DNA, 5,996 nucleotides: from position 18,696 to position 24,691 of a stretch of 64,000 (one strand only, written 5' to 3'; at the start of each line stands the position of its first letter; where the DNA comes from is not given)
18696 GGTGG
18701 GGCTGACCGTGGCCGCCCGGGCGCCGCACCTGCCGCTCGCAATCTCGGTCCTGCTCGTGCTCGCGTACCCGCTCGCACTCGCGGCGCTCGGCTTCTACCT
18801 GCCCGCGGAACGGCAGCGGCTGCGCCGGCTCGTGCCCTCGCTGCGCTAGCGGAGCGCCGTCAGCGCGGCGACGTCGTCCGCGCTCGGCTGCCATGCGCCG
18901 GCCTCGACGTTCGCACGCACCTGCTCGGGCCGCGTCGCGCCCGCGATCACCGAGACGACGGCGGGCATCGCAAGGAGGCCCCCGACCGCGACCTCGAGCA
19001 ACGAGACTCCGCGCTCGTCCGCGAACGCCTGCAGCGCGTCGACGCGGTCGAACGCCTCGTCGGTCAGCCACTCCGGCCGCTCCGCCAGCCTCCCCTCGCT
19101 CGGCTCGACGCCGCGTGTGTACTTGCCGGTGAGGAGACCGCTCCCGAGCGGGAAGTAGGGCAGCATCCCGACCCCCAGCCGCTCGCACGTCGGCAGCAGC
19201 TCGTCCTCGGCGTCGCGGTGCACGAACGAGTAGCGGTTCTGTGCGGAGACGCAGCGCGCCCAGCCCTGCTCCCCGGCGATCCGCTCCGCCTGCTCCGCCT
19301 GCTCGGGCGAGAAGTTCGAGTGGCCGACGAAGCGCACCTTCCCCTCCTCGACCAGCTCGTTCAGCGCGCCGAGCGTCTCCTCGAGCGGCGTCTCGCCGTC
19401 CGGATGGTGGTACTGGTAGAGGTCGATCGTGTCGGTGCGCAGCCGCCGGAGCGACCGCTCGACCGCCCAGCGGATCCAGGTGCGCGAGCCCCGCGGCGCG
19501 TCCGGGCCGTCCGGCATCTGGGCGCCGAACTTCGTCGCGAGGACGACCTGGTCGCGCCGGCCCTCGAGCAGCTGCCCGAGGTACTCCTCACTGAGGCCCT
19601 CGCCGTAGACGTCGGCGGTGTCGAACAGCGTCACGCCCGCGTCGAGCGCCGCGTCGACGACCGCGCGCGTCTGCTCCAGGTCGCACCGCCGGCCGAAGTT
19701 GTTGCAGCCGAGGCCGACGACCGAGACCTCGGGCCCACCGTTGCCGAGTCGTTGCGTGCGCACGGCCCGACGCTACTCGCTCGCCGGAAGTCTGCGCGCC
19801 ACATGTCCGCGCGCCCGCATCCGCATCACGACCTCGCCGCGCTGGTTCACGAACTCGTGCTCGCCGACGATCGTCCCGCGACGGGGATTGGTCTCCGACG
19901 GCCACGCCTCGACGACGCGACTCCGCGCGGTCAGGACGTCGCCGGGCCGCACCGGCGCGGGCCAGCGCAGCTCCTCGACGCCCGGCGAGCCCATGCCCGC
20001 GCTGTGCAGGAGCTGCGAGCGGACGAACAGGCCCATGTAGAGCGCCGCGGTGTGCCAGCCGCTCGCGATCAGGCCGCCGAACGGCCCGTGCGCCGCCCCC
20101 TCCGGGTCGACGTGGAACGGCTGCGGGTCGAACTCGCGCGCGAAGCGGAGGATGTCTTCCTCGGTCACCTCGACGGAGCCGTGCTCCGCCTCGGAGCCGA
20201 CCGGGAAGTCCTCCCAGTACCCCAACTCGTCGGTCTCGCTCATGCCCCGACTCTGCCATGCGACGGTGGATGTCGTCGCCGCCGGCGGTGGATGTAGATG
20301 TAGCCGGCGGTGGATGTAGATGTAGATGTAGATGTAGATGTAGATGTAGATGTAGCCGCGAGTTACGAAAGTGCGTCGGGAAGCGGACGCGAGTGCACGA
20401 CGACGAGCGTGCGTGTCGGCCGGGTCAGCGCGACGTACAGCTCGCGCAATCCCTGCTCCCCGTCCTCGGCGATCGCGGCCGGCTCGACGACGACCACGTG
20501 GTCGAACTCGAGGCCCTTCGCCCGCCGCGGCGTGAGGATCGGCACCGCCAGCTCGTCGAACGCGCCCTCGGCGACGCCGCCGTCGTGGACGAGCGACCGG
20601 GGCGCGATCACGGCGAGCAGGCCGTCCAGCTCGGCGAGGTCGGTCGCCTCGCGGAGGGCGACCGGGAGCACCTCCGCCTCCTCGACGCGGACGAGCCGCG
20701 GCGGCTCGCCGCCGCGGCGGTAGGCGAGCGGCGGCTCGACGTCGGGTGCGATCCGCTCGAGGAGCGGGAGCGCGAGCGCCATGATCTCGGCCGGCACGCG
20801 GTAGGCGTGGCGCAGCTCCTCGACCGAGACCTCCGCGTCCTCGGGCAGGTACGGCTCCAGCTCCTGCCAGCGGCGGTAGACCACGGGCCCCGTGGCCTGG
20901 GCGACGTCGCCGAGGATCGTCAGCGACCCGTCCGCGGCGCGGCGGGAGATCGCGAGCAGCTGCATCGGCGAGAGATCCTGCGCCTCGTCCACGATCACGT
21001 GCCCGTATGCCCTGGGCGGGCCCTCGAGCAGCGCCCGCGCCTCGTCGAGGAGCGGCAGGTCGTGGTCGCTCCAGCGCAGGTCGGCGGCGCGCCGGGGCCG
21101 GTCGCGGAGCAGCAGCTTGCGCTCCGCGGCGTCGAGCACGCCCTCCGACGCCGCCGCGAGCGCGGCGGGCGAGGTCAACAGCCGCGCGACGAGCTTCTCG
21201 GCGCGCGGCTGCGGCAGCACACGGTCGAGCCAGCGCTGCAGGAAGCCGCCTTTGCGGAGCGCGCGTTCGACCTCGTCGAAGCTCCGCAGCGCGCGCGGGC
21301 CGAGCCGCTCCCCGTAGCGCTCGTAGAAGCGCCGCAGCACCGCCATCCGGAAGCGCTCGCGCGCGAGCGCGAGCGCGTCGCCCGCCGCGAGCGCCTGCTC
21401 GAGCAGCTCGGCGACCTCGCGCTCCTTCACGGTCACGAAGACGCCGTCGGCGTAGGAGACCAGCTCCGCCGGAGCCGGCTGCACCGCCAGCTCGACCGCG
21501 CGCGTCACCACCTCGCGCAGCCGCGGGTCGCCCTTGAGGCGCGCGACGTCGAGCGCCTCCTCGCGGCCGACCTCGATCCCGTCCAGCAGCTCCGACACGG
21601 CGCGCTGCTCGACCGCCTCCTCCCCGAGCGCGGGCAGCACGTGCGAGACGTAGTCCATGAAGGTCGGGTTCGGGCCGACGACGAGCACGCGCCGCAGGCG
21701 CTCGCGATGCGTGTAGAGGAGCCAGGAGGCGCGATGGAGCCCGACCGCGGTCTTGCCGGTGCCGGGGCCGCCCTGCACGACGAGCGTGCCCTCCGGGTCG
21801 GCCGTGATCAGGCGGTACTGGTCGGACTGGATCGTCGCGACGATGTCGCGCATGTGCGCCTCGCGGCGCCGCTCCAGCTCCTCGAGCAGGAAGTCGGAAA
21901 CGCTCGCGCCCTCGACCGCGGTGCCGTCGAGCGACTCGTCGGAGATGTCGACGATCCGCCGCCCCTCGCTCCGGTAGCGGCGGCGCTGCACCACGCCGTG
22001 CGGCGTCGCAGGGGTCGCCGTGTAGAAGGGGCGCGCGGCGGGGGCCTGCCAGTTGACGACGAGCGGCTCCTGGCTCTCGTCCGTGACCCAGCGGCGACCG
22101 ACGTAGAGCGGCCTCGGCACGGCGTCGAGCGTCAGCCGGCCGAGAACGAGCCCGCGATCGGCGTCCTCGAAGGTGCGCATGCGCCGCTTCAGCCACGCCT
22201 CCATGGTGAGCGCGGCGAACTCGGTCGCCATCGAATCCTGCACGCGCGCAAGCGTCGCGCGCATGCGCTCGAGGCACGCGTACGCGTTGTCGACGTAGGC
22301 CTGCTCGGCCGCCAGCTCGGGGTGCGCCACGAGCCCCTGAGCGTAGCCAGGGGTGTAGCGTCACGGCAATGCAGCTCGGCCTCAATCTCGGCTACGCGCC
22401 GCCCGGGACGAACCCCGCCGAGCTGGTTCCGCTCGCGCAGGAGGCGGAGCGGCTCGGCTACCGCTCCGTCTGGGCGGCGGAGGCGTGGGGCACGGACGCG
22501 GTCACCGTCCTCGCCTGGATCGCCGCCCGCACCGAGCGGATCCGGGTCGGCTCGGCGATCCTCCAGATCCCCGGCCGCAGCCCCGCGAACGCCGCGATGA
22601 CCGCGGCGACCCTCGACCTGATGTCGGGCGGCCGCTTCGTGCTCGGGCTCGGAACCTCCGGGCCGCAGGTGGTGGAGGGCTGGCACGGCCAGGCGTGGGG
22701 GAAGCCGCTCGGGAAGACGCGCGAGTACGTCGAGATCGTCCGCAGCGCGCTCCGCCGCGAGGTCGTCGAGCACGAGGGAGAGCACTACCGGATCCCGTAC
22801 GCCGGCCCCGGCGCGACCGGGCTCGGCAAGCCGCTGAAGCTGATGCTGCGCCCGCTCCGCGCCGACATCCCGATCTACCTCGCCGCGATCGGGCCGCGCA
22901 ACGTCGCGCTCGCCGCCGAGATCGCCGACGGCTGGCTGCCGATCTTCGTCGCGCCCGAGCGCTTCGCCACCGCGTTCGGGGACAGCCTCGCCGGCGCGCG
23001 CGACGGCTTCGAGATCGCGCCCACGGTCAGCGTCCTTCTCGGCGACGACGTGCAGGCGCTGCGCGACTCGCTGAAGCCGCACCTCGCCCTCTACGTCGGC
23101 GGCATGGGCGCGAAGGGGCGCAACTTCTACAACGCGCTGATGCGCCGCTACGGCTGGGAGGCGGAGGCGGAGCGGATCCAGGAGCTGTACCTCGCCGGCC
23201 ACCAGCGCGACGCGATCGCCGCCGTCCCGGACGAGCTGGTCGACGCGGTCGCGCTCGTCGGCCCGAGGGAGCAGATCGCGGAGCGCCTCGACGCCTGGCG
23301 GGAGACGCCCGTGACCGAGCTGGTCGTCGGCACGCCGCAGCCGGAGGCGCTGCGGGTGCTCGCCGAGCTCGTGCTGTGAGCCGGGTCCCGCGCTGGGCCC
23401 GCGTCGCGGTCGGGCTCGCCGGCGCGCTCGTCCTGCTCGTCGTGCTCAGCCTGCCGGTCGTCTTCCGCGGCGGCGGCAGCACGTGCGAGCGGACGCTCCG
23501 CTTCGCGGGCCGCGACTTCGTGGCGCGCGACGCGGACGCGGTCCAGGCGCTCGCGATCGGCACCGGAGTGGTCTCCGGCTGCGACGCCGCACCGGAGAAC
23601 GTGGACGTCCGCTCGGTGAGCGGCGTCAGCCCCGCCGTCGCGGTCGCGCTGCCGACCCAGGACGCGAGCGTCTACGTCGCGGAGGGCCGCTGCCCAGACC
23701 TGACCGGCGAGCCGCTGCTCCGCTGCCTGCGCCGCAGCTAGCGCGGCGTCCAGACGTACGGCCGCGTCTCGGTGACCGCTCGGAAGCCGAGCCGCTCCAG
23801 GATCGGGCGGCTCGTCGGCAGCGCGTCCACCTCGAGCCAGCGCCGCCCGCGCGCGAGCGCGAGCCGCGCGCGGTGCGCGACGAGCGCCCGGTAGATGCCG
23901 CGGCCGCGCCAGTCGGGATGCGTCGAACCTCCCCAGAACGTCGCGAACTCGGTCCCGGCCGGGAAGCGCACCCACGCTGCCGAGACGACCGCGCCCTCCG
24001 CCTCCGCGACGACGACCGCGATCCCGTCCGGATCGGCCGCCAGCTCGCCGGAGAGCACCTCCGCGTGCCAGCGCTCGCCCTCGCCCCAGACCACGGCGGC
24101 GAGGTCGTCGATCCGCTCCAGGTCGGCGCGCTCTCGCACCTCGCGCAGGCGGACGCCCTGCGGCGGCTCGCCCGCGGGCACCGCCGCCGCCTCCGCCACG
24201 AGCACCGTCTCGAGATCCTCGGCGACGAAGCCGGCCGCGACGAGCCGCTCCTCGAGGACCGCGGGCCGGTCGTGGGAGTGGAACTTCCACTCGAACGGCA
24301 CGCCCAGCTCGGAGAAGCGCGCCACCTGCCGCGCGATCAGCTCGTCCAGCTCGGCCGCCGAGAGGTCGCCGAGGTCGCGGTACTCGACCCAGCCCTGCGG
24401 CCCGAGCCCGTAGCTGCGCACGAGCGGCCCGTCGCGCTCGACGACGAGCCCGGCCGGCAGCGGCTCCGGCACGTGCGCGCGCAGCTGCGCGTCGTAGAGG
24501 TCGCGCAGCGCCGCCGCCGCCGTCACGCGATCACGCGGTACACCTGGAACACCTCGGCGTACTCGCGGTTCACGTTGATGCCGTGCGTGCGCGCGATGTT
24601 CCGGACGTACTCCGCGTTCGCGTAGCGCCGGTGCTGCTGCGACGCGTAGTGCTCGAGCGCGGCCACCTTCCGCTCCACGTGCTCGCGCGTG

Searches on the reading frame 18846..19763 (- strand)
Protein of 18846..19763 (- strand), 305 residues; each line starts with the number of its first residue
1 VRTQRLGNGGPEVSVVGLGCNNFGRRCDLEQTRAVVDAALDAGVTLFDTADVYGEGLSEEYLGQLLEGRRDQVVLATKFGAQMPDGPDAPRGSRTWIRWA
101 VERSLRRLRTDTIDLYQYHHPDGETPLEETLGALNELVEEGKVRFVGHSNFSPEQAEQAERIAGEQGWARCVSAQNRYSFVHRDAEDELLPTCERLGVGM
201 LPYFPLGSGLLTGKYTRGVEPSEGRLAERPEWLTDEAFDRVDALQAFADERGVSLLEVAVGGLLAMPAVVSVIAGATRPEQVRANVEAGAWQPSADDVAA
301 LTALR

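Call 74: search_protein_families(library=pfam, max_evalue=0.00001, proteins=[window:18846-19763:-])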
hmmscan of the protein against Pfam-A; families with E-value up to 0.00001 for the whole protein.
window:18846-19763:- (305 aa): 1 family
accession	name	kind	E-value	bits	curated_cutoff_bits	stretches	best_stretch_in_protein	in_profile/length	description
PF00248.27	Aldo_ket_red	-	1.5e-73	247.8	24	1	16-304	2-289/291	Aldo/keto reductase family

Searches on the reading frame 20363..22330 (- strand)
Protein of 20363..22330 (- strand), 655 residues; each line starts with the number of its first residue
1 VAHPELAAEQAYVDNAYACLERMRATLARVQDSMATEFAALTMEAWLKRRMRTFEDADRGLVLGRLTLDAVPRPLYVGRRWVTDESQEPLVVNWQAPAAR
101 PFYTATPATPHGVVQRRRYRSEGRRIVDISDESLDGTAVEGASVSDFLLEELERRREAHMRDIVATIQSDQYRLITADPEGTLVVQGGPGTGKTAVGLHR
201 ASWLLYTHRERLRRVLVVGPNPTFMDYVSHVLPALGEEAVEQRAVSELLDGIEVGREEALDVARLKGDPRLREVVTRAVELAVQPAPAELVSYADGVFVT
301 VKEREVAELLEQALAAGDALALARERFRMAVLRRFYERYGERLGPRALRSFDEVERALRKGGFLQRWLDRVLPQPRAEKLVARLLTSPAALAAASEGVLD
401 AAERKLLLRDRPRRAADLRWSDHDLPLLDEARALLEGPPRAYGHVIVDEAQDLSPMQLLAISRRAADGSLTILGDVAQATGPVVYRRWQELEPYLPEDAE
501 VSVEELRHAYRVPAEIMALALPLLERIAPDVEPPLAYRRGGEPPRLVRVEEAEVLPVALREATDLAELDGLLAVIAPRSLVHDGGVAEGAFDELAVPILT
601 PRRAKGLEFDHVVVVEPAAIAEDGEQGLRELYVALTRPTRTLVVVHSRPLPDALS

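Call 8: search_protein_families(library=pfam, proteins=[window:20363-22330:-], max_evalue=0.01)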
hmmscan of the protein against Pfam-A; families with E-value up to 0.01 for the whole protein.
window:20363-22330:- (655 aa): 9 families
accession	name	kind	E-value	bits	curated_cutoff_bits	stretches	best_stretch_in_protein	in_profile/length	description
PF00580.27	UvrD-helicase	-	3.4e-11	43.8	23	2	323-479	160-251/271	UvrD/REP helicase N-terminal domain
PF13538.12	UvrD_C_2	-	1.2e-08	35.1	27.4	1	598-645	4-52/52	UvrD-like helicase C-terminal domain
PF13245.12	AAA_19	-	3e-08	34.4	25.1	1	177-479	8-129/134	AAA domain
PF01443.25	Viral_helicase1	-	5.9e-07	30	21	1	590-644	171-226/228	Viral superfamily 1 RNA helicase core domain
PF13361.12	UvrD_C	-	1.4e-05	25.2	25.6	1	594-645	285-346/350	UvrD-like helicase C-terminal domain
PF13401.12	AAA_22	-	7.9e-05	23.4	27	0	180-251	5-74/130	AAA domain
PF02562.22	PhoH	-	0.00034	20.6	27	0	444-483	122-162/205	PhoH-like protein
PF13604.12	AAA_30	-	0.00039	20.6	27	0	168-196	6-34/191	AAA domain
PF09848.15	SLFN-g3_helicase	-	0.00058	19.7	24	1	183-230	4-49/354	Schlafen group 3, DNA/RNA helicase domain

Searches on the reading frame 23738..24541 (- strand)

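Call 8: search_protein_families(library=pfam, proteins=[window:23738-24541:-], max_evalue=0.01)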
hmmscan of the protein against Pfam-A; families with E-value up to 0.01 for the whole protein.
window:23738-24541:- (267 aa): 3 families
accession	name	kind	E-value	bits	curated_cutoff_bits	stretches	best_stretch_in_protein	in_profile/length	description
PF13508.13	Acetyltransf_7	-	2.8e-06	28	27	1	175-254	4-83/84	Acetyltransferase (GNAT) domain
PF00583.31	Acetyltransf_1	-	6.1e-06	26.9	20.7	1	166-253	26-116/116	Acetyltransferase (GNAT) family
PF13673.13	Acetyltransf_10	-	0.00023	21.6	23.6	1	207-259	59-113/128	Acetyltransferase (GNAT) domain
